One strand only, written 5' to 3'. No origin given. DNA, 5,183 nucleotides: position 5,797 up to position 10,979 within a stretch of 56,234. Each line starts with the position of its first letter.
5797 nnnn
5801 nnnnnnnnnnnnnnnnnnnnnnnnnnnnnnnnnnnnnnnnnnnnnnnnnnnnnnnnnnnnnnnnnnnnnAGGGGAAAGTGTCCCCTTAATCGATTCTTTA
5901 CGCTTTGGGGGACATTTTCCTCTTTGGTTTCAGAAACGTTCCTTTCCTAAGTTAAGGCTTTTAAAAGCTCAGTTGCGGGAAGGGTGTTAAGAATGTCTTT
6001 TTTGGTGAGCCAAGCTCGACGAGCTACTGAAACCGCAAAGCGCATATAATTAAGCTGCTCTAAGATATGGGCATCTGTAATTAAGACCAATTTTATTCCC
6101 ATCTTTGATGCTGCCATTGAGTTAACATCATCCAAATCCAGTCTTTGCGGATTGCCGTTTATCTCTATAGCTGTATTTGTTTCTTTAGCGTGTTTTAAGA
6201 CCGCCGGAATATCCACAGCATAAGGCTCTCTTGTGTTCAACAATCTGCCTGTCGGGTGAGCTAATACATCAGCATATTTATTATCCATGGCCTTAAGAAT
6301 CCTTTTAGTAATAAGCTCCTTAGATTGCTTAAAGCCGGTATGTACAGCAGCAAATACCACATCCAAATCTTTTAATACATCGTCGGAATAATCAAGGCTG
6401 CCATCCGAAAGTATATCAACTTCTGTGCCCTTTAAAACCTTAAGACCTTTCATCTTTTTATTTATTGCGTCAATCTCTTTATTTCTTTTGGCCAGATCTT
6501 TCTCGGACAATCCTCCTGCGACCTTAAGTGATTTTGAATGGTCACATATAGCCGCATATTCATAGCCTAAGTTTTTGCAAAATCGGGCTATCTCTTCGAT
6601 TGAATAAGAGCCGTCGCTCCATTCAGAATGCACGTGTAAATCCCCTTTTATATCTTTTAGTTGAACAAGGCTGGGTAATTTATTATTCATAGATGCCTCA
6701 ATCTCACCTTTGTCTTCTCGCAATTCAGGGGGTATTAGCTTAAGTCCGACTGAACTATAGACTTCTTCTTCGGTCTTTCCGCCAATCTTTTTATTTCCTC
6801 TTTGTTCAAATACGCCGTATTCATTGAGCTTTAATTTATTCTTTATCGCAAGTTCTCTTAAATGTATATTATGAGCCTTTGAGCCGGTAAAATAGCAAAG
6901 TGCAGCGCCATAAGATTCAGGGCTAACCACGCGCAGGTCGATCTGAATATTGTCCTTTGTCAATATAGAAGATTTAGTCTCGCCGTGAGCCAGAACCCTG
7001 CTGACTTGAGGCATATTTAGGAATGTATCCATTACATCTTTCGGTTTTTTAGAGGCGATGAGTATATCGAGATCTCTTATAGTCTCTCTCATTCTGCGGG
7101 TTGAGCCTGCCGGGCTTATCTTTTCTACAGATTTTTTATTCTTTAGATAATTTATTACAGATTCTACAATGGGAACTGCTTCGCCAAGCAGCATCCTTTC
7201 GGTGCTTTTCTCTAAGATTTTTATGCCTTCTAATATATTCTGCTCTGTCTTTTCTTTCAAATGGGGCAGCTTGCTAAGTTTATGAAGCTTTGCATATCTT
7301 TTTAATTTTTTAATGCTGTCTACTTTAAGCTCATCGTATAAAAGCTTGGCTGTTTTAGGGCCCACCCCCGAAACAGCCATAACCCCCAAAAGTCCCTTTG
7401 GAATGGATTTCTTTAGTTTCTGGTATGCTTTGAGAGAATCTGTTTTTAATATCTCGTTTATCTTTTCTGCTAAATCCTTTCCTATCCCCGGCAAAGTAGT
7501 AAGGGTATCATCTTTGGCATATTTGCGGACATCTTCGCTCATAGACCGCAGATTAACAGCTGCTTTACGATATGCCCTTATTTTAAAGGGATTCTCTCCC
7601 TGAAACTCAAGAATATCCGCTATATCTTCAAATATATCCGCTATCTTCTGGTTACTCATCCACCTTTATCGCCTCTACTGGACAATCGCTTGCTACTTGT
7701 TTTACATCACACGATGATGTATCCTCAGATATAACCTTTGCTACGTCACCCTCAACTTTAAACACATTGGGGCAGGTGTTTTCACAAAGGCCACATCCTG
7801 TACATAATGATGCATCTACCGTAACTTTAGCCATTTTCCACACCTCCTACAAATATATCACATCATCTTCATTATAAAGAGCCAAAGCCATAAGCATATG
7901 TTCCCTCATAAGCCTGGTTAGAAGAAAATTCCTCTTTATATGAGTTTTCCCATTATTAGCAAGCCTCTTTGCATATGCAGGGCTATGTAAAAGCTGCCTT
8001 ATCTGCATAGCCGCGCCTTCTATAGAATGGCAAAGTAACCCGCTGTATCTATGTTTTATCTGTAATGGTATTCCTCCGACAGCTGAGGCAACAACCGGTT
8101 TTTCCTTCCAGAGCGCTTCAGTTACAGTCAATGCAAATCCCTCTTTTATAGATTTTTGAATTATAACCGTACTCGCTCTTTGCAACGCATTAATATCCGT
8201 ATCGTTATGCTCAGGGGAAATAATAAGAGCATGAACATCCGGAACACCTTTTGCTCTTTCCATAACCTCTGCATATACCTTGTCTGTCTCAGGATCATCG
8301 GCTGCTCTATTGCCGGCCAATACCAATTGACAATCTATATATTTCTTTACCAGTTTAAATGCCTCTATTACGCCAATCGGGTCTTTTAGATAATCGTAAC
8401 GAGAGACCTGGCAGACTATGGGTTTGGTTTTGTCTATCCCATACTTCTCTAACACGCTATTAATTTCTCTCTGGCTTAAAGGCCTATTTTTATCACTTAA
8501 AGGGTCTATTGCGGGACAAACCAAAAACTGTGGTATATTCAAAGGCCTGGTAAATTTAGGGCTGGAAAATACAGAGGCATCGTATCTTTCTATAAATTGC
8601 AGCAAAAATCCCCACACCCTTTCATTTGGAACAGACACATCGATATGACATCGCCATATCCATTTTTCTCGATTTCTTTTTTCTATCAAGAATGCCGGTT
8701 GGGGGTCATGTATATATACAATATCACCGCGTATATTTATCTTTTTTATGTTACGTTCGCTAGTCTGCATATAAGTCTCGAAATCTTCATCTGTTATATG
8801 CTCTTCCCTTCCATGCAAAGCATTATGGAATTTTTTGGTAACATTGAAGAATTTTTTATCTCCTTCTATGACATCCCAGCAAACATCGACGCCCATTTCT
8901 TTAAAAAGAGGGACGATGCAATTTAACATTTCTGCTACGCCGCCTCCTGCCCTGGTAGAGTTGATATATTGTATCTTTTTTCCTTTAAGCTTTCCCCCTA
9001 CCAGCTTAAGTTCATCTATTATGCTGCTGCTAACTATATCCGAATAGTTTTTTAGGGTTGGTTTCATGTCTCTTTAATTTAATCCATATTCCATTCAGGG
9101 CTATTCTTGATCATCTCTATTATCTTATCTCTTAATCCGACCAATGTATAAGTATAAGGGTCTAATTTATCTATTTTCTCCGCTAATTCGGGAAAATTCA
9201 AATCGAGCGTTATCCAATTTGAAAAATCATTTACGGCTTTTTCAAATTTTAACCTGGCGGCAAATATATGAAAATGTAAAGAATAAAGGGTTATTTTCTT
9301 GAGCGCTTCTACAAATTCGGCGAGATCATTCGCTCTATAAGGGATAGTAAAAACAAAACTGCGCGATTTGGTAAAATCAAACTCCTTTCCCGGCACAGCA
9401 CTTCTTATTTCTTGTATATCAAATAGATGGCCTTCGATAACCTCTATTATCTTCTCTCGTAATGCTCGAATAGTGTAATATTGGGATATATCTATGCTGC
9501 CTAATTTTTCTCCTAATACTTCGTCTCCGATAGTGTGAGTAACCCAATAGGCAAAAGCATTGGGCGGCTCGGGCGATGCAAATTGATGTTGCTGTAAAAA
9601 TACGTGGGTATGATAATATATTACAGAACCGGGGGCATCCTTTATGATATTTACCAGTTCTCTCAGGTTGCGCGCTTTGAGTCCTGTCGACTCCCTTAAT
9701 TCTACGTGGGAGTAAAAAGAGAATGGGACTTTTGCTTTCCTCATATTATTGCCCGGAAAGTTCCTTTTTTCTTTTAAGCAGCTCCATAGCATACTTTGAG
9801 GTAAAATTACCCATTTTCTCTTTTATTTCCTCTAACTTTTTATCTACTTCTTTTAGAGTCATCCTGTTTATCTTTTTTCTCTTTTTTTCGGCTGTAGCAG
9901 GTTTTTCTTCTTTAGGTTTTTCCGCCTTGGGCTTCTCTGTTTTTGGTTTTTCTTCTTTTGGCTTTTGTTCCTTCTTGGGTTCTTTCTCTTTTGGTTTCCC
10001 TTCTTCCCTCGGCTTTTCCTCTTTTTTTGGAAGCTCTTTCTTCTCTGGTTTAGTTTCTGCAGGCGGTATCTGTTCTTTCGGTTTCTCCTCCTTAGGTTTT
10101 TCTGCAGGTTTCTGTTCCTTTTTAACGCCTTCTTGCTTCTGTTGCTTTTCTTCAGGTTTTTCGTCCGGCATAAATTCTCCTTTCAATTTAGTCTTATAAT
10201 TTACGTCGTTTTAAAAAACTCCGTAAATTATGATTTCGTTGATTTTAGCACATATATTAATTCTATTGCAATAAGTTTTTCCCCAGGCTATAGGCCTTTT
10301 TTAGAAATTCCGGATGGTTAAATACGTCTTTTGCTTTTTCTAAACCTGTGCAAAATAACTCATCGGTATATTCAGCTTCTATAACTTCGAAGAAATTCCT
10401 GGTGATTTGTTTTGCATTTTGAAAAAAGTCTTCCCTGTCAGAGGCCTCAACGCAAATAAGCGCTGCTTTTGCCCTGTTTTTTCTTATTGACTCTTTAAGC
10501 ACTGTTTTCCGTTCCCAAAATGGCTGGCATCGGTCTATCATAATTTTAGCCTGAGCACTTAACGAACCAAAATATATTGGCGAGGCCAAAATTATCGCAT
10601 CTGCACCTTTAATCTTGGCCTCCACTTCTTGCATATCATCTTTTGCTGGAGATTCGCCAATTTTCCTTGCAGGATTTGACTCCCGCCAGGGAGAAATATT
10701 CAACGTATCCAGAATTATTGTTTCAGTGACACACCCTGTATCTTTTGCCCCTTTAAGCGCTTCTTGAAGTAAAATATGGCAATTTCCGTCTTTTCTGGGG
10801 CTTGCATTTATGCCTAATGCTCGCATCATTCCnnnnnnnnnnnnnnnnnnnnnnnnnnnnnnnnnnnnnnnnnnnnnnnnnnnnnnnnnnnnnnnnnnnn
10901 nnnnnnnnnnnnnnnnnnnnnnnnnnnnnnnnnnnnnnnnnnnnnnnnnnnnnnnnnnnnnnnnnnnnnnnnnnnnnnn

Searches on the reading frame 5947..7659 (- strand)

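Call 100: search_protein_families(library=pfam, proteins=[window:5947-7659:-], max_evalue=0.00001)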
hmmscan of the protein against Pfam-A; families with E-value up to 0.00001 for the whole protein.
window:5947-7659:- (570 aa): 4 families
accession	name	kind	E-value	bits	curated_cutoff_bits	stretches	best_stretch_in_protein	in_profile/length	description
PF14791.11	DNA_pol_B_thumb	-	5.4e-23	81.1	25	1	253-315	1-63/63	DNA polymerase beta thumb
PF14716.13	HHH_8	-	8.7e-23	80.9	30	1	1-75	1-72/73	Helix-hairpin-helix domain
PF14520.12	HHH_5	-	6.1e-13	49.5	27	1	94-147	5-56/57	Helix-hairpin-helix domain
PF02811.25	PHP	-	4.3e-10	40.6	26.4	1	340-501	1-162/164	PHP domain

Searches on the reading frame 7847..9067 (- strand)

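Call 100: search_protein_families(library=pfam, proteins=[window:7847-9067:-], max_evalue=0.00001)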
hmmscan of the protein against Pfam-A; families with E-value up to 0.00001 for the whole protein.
window:7847-9067:- (406 aa): 3 families
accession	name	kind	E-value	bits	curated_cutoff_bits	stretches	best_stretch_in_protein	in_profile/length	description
PF21269.3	TreT_GT1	-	2.8e-55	186.4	27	1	35-173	2-143/144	Trehalose synthase, N-terminal domain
PF00534.26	Glycos_transf_1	-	1.3e-25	90.3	26.4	1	207-375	7-171/172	Glycosyl transferases group 1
PF13692.12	Glyco_trans_1_4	-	4.6e-13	50.1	27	1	216-361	2-141/142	Glycosyl transferases group 1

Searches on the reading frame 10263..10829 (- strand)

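Call 26: search_protein_families(library=pfam, proteins=[window:10263-10829:-], max_evalue=0.01)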
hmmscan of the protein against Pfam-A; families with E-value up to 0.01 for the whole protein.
window:10263-10829:- (188 aa): 2 families
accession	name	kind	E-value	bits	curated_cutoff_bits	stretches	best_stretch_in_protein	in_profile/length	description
PF03358.20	FMN_red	-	1.2e-22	80.6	24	1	2-111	1-110/152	NADPH-dependent FMN reductase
PF02525.22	Flavodoxin_2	-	1.9e-11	44.5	27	1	2-163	1-178/198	Flavodoxin-like fold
